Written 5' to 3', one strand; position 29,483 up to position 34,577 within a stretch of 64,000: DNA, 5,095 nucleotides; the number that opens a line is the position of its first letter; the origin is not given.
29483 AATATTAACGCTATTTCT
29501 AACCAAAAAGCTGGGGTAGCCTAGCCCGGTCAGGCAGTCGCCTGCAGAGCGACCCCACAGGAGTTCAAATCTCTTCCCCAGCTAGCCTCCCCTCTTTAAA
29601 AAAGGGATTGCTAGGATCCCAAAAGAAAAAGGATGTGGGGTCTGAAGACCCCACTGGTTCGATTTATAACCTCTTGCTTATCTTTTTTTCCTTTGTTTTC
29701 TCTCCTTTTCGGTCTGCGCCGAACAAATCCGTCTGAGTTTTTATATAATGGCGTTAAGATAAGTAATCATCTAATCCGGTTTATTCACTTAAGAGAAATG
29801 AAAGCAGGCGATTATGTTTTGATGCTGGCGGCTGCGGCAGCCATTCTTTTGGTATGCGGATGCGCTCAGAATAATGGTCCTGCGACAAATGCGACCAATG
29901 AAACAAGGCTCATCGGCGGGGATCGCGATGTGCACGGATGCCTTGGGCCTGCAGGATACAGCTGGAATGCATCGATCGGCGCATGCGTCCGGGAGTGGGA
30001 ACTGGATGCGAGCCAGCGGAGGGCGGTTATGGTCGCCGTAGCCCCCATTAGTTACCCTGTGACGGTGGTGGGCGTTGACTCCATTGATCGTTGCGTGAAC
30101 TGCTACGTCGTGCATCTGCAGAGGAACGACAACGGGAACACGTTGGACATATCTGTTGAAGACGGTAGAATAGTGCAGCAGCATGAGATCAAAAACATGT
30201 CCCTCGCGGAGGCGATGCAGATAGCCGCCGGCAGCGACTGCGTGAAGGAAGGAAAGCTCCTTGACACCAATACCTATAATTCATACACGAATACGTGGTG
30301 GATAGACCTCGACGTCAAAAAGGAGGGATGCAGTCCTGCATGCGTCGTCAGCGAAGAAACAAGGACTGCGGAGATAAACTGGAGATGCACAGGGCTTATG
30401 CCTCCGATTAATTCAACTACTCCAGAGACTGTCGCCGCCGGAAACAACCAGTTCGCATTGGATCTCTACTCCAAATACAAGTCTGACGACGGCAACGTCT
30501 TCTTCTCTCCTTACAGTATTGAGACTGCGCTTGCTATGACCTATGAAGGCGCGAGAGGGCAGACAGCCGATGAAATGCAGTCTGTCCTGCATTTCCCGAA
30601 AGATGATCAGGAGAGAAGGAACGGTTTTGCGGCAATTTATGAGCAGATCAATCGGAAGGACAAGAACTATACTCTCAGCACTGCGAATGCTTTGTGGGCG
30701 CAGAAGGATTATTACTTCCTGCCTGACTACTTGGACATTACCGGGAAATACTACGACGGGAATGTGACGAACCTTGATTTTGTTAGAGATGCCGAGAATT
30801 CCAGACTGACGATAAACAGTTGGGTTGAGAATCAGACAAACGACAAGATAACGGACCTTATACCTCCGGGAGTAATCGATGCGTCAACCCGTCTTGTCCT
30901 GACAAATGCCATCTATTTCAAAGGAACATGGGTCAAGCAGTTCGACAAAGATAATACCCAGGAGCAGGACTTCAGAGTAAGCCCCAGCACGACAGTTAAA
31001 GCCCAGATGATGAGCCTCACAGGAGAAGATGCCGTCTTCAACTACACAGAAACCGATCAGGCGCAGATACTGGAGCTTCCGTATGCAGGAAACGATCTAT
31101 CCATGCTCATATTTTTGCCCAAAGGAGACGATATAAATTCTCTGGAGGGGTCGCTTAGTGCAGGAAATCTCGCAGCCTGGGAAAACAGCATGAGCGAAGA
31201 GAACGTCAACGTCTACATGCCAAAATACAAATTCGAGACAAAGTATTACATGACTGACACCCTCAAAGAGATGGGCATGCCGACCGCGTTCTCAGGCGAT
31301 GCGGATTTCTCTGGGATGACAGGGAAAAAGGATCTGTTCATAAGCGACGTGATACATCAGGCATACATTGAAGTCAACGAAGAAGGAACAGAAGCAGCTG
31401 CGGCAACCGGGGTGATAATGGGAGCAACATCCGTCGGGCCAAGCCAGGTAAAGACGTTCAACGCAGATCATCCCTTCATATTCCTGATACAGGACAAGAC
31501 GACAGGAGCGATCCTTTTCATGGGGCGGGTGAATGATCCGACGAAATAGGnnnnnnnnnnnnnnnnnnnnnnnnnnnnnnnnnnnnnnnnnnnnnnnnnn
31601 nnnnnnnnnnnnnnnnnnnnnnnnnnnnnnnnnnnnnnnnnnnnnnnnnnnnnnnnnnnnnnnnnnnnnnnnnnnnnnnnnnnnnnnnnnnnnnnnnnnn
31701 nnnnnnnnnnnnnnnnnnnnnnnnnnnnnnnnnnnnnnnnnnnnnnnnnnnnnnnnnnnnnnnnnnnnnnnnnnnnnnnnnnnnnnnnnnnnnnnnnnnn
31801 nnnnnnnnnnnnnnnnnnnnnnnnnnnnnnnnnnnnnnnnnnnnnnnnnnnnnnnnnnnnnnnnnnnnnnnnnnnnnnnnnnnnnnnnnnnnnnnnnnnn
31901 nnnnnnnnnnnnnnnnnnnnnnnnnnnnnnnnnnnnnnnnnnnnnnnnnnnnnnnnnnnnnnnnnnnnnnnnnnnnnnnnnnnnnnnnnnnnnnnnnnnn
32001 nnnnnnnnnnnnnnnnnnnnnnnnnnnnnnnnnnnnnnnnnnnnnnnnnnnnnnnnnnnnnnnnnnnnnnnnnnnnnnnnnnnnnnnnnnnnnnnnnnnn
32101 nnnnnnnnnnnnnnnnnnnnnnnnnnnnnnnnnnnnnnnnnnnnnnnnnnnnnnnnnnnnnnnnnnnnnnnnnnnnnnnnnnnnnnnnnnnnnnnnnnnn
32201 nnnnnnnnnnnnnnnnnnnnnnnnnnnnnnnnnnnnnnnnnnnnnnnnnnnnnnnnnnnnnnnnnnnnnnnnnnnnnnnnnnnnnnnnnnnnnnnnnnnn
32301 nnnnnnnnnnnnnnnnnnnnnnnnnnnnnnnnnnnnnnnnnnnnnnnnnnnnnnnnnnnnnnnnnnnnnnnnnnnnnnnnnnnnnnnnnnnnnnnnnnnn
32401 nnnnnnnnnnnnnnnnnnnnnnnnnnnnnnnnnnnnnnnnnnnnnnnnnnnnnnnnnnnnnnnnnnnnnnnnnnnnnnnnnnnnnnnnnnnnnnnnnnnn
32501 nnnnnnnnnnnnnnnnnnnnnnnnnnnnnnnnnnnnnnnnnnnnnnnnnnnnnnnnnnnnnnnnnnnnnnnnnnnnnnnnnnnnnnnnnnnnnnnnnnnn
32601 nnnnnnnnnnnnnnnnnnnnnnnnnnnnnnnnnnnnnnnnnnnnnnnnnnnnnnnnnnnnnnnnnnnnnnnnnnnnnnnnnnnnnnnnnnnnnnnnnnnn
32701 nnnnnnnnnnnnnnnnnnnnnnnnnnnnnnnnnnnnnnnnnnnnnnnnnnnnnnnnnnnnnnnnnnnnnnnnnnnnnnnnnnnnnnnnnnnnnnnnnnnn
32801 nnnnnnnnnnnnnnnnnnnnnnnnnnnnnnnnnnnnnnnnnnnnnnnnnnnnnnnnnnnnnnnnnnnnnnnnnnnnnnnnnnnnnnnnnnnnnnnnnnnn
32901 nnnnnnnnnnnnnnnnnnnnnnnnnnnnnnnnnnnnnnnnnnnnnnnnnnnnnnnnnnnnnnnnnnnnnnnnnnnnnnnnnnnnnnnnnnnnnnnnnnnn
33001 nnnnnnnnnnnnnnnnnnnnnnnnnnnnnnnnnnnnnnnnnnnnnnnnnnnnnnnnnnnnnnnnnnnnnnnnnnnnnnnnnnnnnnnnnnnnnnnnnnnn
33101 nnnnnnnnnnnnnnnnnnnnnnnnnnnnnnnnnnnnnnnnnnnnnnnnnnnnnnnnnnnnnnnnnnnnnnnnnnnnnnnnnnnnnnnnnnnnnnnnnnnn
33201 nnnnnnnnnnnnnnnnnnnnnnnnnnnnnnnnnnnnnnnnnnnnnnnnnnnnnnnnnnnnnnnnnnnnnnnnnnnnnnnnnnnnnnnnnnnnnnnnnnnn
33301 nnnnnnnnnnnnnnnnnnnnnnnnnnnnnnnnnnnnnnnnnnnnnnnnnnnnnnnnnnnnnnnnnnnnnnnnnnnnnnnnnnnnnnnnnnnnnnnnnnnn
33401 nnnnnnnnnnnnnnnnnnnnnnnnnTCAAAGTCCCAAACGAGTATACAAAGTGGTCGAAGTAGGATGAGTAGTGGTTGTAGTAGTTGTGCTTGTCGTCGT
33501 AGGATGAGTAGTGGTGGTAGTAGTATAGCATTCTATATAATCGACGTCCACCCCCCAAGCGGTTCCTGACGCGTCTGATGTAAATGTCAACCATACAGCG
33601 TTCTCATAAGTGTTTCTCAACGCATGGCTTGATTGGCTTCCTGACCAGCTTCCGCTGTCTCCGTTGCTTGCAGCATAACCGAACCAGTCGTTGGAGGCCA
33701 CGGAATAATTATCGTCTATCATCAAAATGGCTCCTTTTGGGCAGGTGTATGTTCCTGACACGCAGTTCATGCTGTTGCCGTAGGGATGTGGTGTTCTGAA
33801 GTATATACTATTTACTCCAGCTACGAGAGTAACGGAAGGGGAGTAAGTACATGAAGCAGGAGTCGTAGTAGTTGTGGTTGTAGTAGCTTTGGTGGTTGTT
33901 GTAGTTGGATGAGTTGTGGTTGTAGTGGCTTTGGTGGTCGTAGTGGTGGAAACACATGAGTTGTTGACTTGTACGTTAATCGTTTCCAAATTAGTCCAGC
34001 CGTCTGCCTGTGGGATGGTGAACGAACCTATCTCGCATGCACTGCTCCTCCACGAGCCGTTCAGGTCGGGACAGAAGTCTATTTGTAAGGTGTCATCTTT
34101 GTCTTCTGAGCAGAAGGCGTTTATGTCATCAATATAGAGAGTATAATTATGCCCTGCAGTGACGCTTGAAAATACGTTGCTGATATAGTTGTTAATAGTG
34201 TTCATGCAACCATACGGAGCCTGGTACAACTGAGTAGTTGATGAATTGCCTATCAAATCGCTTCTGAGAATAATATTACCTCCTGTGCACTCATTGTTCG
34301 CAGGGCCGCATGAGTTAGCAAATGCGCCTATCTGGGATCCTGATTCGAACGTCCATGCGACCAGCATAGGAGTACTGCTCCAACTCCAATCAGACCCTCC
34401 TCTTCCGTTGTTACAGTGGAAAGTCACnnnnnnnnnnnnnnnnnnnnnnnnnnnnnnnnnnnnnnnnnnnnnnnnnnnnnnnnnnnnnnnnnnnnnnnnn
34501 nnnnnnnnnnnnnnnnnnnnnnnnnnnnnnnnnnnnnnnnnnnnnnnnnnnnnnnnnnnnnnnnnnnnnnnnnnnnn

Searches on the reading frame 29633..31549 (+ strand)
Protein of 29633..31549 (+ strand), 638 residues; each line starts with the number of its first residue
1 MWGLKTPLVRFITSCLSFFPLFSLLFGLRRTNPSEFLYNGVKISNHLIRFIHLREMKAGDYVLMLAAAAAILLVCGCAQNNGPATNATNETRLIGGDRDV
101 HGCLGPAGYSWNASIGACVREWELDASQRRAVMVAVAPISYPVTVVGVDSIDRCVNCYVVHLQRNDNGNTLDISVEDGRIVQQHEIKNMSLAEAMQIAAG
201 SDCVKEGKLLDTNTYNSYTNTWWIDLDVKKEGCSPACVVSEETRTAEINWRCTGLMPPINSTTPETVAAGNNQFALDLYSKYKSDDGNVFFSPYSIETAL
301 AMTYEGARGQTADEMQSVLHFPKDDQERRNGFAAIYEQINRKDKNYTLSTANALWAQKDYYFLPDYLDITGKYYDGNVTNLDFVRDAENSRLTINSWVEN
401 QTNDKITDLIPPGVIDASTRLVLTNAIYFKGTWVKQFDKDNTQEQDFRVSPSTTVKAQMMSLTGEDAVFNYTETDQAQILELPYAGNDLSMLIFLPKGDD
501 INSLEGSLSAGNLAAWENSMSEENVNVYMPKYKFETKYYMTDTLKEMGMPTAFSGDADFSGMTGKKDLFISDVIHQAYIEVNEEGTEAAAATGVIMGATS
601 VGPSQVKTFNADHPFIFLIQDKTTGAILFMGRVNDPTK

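Call 10: search_protein_families(library=pfam, proteins=[window:29633-31549:+])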
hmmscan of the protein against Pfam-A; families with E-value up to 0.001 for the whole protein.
window:29633-31549:+ (638 aa): 1 family
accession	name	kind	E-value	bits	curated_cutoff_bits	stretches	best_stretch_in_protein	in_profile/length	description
PF00079.25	Serpin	-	4.8e-130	434.5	27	1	270-636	2-370/370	Serpin (serine protease inhibitor)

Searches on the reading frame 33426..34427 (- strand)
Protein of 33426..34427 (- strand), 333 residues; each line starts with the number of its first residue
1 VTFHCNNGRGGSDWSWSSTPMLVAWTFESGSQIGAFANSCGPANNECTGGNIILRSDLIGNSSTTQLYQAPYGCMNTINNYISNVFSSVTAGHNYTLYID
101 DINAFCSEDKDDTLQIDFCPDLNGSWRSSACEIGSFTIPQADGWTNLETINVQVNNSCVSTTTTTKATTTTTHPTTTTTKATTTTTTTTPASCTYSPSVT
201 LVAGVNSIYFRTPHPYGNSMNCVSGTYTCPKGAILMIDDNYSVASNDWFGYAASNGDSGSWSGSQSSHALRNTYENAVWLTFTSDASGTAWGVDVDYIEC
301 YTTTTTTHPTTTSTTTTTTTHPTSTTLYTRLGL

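Call 10: search_protein_families(library=pfam, proteins=[window:33426-34427:-])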
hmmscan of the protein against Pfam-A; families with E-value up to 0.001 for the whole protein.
window:33426-34427:- (333 aa): 0 families

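Call 57: search_protein_families(library=pfam, proteins=[window:33426-34427:-], max_evalue=1)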
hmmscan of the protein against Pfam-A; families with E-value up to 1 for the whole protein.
window:33426-34427:- (333 aa): 2 families
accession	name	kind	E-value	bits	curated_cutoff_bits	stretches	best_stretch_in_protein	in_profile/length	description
PF09057.15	Smac_DIABLO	-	0.049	13.5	25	1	56-104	67-115/237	Second Mitochondria-derived Activator of Caspases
PF00078.32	RVT_1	-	0.19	11.9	29.6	1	78-111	130-165/205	Reverse transcriptase (RNA-dependent DNA polymerase)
